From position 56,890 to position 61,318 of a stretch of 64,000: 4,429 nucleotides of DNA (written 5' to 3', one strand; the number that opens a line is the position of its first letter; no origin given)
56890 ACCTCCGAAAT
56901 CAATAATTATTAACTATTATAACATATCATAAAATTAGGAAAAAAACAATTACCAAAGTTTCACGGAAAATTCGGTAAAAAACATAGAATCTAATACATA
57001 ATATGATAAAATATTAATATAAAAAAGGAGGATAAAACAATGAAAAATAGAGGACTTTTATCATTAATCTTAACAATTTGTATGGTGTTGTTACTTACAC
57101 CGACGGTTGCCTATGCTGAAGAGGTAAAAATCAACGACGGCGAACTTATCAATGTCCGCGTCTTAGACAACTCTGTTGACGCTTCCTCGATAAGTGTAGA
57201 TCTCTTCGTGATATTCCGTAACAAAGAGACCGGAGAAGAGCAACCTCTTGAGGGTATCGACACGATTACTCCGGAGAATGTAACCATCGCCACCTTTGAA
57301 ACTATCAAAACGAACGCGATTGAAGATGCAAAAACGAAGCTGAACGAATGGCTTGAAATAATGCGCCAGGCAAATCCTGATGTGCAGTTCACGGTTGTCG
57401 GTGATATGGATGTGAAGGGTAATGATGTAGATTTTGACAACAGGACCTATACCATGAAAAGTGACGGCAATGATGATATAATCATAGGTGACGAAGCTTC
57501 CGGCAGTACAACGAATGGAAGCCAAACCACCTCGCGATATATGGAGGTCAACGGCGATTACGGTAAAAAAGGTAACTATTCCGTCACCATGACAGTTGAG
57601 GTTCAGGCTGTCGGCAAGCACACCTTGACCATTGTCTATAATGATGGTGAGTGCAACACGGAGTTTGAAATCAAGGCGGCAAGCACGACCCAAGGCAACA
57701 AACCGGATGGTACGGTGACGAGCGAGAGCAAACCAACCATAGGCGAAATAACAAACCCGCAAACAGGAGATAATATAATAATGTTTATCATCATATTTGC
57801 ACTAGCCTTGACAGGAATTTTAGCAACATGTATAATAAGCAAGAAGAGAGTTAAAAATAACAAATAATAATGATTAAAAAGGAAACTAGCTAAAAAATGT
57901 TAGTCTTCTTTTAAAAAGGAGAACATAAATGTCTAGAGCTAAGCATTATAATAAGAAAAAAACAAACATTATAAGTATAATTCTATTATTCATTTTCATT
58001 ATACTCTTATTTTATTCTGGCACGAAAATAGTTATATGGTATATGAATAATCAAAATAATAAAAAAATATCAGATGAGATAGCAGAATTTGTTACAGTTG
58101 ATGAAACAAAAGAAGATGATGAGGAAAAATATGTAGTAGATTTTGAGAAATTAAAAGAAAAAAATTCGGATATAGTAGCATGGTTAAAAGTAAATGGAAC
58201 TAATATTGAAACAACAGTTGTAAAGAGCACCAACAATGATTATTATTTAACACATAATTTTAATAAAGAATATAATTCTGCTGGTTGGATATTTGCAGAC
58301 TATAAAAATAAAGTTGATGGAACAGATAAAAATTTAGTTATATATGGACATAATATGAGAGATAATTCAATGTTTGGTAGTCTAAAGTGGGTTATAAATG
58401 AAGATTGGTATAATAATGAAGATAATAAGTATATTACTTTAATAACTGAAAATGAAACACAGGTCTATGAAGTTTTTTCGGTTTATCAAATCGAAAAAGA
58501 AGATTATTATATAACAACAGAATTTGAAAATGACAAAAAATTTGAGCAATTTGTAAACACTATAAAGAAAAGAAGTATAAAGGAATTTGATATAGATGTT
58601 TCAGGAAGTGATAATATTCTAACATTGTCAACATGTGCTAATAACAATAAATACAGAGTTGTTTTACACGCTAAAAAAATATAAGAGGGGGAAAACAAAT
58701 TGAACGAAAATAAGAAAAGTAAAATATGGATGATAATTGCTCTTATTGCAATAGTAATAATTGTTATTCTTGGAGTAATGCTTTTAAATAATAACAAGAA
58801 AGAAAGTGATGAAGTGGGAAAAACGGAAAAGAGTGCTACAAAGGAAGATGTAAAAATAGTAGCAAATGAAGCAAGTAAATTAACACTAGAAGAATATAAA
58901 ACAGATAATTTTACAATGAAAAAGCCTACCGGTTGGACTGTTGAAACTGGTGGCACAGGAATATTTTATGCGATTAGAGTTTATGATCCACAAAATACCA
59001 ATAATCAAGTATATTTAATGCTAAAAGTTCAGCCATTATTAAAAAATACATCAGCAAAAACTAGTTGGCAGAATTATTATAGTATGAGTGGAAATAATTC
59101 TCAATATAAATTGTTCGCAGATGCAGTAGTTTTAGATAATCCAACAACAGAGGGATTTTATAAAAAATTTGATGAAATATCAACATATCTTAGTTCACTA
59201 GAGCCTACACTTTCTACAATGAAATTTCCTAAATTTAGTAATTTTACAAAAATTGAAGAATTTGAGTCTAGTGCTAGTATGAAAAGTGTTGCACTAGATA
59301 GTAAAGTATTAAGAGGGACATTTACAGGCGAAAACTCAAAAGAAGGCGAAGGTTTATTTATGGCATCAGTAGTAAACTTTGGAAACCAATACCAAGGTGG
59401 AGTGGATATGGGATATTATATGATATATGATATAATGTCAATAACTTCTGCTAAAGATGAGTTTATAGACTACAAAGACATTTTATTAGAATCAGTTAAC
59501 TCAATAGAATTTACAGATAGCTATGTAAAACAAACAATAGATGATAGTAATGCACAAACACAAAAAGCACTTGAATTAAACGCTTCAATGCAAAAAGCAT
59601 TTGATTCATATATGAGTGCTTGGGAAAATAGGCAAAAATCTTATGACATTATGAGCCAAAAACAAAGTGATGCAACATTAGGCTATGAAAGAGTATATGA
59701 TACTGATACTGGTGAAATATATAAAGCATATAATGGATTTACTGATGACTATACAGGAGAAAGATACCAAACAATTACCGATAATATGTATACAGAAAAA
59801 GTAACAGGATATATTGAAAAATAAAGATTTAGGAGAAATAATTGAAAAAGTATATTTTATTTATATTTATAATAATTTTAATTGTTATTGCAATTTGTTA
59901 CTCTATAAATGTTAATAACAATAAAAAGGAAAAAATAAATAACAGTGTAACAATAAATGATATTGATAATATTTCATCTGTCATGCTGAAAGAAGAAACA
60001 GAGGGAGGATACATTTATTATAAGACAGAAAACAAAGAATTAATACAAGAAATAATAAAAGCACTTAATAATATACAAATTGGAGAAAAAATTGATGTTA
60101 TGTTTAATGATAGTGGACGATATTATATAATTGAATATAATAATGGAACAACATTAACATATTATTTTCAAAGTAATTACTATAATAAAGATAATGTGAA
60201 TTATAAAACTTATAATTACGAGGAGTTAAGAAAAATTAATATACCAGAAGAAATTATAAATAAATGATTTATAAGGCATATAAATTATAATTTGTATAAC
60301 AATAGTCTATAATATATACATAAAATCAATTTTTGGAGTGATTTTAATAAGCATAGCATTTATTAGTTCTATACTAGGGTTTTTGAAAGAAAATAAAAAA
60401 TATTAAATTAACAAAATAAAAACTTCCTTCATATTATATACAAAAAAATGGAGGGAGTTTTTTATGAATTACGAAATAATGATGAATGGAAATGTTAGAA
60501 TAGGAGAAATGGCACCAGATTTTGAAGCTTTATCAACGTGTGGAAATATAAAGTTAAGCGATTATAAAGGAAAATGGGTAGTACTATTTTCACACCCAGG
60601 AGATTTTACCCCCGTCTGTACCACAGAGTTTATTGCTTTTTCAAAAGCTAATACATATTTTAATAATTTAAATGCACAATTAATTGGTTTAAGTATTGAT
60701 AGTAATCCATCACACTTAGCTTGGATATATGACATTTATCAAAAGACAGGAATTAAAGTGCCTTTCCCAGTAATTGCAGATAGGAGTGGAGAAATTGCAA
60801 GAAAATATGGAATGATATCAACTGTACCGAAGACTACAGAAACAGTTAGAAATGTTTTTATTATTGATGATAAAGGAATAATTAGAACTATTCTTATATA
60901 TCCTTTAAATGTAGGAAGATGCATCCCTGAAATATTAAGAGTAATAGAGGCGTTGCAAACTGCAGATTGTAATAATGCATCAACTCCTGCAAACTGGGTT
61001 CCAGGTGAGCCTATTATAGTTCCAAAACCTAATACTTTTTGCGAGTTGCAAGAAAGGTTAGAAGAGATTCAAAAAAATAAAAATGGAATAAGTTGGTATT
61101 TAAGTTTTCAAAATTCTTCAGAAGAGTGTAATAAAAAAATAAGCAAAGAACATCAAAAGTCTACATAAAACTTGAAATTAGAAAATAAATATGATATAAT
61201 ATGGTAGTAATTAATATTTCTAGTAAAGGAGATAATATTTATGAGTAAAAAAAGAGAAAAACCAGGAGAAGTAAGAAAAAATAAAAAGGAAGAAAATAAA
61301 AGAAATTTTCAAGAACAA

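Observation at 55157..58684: Sortase B locus: GC-rich foreign NPQTG surface-protein gene next to native srtB and a divergent 575-aa double-HTH regulator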

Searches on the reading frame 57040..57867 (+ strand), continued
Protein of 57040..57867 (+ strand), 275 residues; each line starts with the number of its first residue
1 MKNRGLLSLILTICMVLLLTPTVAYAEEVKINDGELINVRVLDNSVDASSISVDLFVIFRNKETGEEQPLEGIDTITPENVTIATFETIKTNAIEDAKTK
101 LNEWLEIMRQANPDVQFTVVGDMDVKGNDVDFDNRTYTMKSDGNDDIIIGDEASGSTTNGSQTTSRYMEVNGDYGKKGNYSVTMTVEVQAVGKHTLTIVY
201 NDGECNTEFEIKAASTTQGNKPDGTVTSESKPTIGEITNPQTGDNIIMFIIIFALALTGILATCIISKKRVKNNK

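Call 62: search_solved_structures(query=A2, max_evalue=10, show_alignments=2)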
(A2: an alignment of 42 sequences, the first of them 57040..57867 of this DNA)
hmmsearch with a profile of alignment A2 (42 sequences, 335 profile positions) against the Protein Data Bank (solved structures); distinct sequences matched with E-value up to 10: 2.
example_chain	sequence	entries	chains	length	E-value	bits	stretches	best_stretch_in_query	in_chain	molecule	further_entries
9qa6_A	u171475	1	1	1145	3.3e-27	98.6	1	187-284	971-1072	IgA protease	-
4zry_B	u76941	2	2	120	0.47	12.7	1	43-115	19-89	Keratin, type II cytoskeletal 1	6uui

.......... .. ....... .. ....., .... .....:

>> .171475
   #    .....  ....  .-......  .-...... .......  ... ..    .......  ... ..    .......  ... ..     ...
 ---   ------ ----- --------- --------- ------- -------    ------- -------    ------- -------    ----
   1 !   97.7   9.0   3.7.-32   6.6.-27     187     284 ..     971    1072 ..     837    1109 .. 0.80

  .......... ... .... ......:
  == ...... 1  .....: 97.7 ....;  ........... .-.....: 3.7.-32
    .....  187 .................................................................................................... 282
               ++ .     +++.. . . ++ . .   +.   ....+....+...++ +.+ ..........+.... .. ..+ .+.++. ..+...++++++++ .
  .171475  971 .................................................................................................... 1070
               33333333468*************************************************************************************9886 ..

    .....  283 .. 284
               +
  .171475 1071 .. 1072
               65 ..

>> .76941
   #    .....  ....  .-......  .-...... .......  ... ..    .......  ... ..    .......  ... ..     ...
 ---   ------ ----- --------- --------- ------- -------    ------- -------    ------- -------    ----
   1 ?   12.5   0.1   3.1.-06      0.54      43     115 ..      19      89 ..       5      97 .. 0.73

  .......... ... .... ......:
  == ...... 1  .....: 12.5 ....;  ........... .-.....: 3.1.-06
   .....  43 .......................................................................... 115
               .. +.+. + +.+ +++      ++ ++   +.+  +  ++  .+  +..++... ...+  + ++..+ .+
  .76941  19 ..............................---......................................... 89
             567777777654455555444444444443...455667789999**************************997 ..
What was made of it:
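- Closest known: X2-like stalk domain. Same: The family profile matches residues 971-1072 of 9qa6_A at 3.3e-27 (call 62).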

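Call 79: find_related_loci(query=A2, collection=viral_contigs, flank=8000)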
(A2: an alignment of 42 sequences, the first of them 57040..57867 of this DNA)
Query A2 (275 aa) in viral_contigs; peptide patterns used: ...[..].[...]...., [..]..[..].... (x = any residue, [..] = any of these).
75 stretches matched a pattern, but none encodes a relative of the query by tblastn (E <= 1e-3).

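Call 90: search_protein_families(library=padloc, proteins=[window:57040-57867:+], max_evalue=0.01)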
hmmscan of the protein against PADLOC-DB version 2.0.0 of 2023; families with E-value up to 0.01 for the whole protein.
window:57040-57867:+ (275 aa): 1 family
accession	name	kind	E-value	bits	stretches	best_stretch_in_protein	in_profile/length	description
PDLC03491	REase_II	-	0.00052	17.6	1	36-66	122-152/262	Type II restriction enzyme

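Call 102: fold_search(model_id=the predicted structure, library=viral)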
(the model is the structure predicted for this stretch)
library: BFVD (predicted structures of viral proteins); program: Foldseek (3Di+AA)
matches with E <= 10: 91; with E <= 0.001: 0
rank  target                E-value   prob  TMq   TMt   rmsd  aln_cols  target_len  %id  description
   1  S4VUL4                8.8e-02  0.16  0.12  0.21  23.6       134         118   10  Uncharacterized protein [Pandoravirus dulcis]
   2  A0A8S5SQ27            1.6e-01  0.06  0.08  0.12  31.1       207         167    9  HU domain-containing protein [Siphoviridae sp. ctLdn10]
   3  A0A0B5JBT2            2.2e-01  0.15  0.16  0.23  30.9       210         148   10  Uncharacterized protein [Pandoravirus inopinatum]
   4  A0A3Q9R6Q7            2.2e-01  0.12  0.11  0.14  25.8       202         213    6  (no name in the UniProt tables at hand)
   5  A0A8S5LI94            3.3e-01  0.13  0.12  0.11  17.6       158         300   10  MerB2 protein [Myoviridae sp. ctbwh6]
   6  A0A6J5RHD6            3.7e-01  0.21  0.15  0.37  18.6       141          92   11  Uncharacterized protein [uncultured Caudovirales phage]
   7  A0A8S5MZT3            4.0e-01  0.08  0.10  0.13  18.8       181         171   11  Uncharacterized protein [Myoviridae sp. ctCop38]
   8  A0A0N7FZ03            4.8e-01  0.07  0.10  0.19  28.4       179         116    8  (no name in the UniProt tables at hand)
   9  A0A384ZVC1            6.8e-01  0.23  0.08  0.07  22.3       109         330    9  (no name in the UniProt tables at hand)
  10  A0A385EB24            7.7e-01  0.10  0.11  0.26  22.6       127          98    6  Uncharacterized protein [Caulobacter phage CcrBL9]
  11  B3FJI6                8.7e-01  0.15  0.16  0.28  17.1       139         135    8  Uncharacterized protein [Pseudomonas phage 201phi2-1]
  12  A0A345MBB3            9.2e-01  0.05  0.10  0.21  20.4       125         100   10  Uncharacterized protein [Gordonia phage Beyoncage]
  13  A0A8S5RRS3            1.2e+00  0.07  0.13  0.20  20.4       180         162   13  Uncharacterized protein [Myoviridae sp. ct5xZ3]
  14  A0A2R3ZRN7            1.3e+00  0.23  0.10  0.16  19.2        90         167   13  (no name in the UniProt tables at hand)
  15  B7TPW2                1.3e+00  0.21  0.10  0.09  18.1        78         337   12  GP43 [Guinea pig cytomegalovirus (strain 22122)]
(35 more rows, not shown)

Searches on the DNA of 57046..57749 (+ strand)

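Call 80: search_dna_similar(query=window:57046-57749:+, collection=plasmids, mode=distant)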
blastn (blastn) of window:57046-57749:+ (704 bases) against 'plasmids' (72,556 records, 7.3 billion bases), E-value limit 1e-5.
No match.
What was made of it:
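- No phage or plasmid carrier was found (calls 79, 80).
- Tried and rejected: There were no relatives in IMG/VR and no blastn hit in PLSDB (calls 79, 80).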

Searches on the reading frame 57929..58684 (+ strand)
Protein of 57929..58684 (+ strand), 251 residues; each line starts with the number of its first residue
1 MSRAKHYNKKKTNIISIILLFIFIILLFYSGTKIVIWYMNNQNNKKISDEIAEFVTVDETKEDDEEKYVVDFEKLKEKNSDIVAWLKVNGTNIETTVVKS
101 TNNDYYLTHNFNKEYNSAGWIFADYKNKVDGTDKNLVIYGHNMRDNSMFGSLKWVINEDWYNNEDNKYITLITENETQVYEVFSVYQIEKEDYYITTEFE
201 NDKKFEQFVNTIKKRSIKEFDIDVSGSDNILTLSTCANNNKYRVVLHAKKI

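Call 5: search_protein_families(library=pfam, proteins=[window:57929-58684:+], max_evalue=0.01)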
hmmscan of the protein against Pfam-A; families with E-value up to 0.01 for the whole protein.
window:57929-58684:+ (251 aa): 1 family
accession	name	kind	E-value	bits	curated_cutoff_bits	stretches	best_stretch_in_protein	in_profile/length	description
PF04203.18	Sortase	-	2.3e-15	56.9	26.6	1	98-250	3-124/125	Sortase domain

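Call 6: search_protein_families(library=ncbifam, proteins=[window:57929-58684:+], max_evalue=0.01)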
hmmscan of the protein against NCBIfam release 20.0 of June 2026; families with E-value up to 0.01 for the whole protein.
window:57929-58684:+ (251 aa): 4 families
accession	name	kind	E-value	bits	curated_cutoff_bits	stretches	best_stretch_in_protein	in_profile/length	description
TIGR03064.1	sortase_srtB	equivalog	4.7e-61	206.1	153.75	1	14-244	3-233/235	class B sortase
NF040525.1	SrtB_LPKTxSAVK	exception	1.1e-22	80.2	200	1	33-241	16-228/261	class B sortase, LPKTxAVK-specific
TIGR01076.1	sortase_fam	subfamily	0.00024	20.9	39.35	0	126-202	34-103/136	sortase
NF033598.2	elast_bind_EbpS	equivalog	0.0018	17.3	300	1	3-69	293-362/498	elastin-binding protein EbpS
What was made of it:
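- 57929..58684 (+): Class-B sortase of 251 aa, with an N-terminal TM segment, His in YGHNM, Cys in TLSTC and Arg in YRVVLH. TIGR03064 at 206 bits (call 6).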

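Call 39: search_solved_structures(query=window:57929-58684:+, max_evalue=0.001)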
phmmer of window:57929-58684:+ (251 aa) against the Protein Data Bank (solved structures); distinct sequences matched with E-value up to 0.001: 16.
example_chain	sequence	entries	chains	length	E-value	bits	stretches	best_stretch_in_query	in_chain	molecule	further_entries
1rz2_A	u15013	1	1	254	1.4e-39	139.6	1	8-249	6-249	conserved hypothetical protein BA4783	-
2oqw_A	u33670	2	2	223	8.5e-37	130.5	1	39-249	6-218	Sortase B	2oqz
5b23_A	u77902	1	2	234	9.3e-36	127.1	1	60-250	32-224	Uncharacterized protein Sortase B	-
5jcv_A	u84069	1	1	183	8.9e-35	123.9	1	75-243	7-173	Lmo2181 protein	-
5yfk_A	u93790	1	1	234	2.8e-34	122.2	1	60-250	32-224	Uncharacterized protein Sortase B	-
1qx6_A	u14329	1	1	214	5.7e-32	114.7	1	71-239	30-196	NPQTN specific sortase B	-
4lfd_A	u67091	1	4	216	5.9e-32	114.6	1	67-239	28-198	Sortase B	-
1ng5_A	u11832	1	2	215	7.7e-32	114.2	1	71-239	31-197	sortase B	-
1qwz_A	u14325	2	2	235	7.8e-32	114.2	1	71-239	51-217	NPQTN specific sortase B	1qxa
5gyj_A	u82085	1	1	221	3.5e-29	105.6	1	67-248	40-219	Putative peptidase C60B, sortase B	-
4ux7_A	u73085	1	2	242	5.1e-29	105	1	62-249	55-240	PUTATIVE PEPTIDASE C60B, SORTASE B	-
6kyc_A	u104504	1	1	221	7.3e-29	104.5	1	67-248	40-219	Putative peptidase C60B, sortase B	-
6kyd_A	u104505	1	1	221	8.7e-29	104.2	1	67-239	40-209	Putative peptidase C60B, sortase B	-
3psq_A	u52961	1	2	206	8.8e-23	84.6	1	63-238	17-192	Hypothetical exported protein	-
4y4q_A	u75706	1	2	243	1.7e-21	80.3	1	60-237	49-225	Sortase, SrtB family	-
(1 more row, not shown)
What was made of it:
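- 57929..58684 (+): PDB SrtB hits (call 39).
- On Class B sortase (TIGR03064 sortase_srtB): The 15 best PDB relatives are all SrtB or SrtB-family enzymes (call 39).
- Closest known: Clostridioides difficile SrtB and its. Same: It is a clostridial class-B sortase (4ux7 and 5gyj hit at about 1e-29, call 39).
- Checked: The best solved relatives are all SrtB enzymes: B. anthracis 1rz2 at 1.4e-39, then C. perfringens, L. monocytogenes, S. aureus and C. difficile (call 39).
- TIGR03064 and PDB SrtB hits (calls 6, 39).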

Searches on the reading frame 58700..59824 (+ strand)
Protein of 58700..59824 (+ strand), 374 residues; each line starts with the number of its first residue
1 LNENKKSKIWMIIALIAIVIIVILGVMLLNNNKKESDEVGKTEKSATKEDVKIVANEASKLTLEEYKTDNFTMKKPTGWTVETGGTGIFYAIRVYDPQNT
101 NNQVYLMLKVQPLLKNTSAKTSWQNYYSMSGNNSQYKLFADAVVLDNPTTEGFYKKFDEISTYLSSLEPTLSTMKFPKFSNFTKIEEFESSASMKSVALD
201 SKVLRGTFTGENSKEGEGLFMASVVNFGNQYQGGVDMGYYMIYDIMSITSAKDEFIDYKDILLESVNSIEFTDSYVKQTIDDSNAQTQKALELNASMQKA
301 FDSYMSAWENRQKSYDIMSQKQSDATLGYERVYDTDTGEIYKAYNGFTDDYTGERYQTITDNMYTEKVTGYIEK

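Call 5: search_protein_families(library=pfam, proteins=[window:58700-59824:+], max_evalue=0.01)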
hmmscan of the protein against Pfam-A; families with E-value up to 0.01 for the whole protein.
window:58700-59824:+ (374 aa): 0 families

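Call 6: search_protein_families(library=ncbifam, proteins=[window:58700-59824:+], max_evalue=0.01)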
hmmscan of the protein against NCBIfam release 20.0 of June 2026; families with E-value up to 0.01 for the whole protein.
window:58700-59824:+ (374 aa): 1 family
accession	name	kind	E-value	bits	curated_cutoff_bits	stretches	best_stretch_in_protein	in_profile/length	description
NF006283.1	PRK08455.1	equivalog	0.0043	16.7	187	1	3-60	12-72/182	flagellar basal body-associated protein FliL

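Call 63: search_solved_structures(query=window:58700-59824:+, max_evalue=10)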
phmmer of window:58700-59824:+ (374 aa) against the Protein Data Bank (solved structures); distinct sequences matched with E-value up to 10: 0.
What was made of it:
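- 58700..59824 (+): p374, a membrane-anchored 374-aa protein of unknown function. It is the most constant partner of the regulator family in AT-rich relatives. No Pfam, NCBIfam or PDB match (calls 5, 6, 63).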

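Call 76: find_homologous_proteins(query=window:58700-59824:+, max_evalue=0.001)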
Query window:58700-59824:+ (374 aa): 2131 proteins with E <= 0.001 among 3476 candidates; the best 120 are listed.
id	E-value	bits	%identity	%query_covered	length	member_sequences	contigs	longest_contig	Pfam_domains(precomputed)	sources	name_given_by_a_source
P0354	7.7e-239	810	99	100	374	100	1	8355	-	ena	-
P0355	1.3e-238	809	99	100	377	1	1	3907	-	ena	-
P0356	2.1e-238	808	99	100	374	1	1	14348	-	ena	-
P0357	4.8e-238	807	99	100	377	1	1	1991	-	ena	-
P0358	1.0e-237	806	99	100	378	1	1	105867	-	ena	-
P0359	1.5e-237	805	99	100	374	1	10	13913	-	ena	-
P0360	1.7e-236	802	99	100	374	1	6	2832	-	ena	-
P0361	5.1e-236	800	98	100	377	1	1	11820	-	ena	-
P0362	5.1e-236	800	98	100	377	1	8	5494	-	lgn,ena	-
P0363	6.0e-236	800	98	100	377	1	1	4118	-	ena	-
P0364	6.5e-236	800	98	100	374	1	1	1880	-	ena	-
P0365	1.9e-235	798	98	100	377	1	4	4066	-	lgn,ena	-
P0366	2.6e-235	798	98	100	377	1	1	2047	-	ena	-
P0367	5.6e-235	797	98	100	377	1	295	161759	-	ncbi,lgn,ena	ncbi:MAG: hypothetical protein ACI4VE_02965 [Clostridia bacterium]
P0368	7.6e-235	796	98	100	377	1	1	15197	-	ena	-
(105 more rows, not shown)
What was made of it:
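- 58700..59824 (+): 2131 homologs, all unnamed (call 76).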

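Call 90: search_protein_families(library=padloc, proteins=[window:58700-59824:+], max_evalue=0.01)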
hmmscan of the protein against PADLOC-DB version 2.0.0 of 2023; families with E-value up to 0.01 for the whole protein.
window:58700-59824:+ (374 aa): 0 families

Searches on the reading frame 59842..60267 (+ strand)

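Call 5: search_protein_families(library=pfam, proteins=[window:59842-60267:+], max_evalue=0.01)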
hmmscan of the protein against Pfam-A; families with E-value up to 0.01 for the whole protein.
window:59842-60267:+ (141 aa): 1 family
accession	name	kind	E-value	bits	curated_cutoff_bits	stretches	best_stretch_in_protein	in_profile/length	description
PF11325.14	DUF3127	-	0.0056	17.3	27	1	59-100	35-76/85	Domain of unknown function (DUF3127)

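Call 6: search_protein_families(library=ncbifam, proteins=[window:59842-60267:+], max_evalue=0.01)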
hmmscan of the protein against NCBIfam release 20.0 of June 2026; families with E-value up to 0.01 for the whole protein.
window:59842-60267:+ (141 aa): 1 family
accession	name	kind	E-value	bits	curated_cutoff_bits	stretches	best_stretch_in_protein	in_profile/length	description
TIGR02829.1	spore_III_AE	equivalog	0.0073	15.6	247.45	1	1-83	1-81/381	stage III sporulation protein AE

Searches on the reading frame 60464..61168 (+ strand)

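Call 93: search_protein_families(library=pfam, proteins=[window:60464-61168:+], max_evalue=0.00001)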
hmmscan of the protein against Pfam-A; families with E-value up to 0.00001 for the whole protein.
window:60464-61168:+ (234 aa): 3 families
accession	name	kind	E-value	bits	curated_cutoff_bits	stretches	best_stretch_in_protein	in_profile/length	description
PF00578.27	AhpC-TSA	-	8e-36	123.2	26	1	13-142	1-123/124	AhpC/TSA family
PF08534.16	Redoxin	-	3.2e-21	76.1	26.6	1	14-142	3-130/148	Redoxin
PF10417.14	1-cysPrx_C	-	1.8e-07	31.4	21.1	1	163-200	1-39/41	C-terminal domain of 1-Cys peroxiredoxin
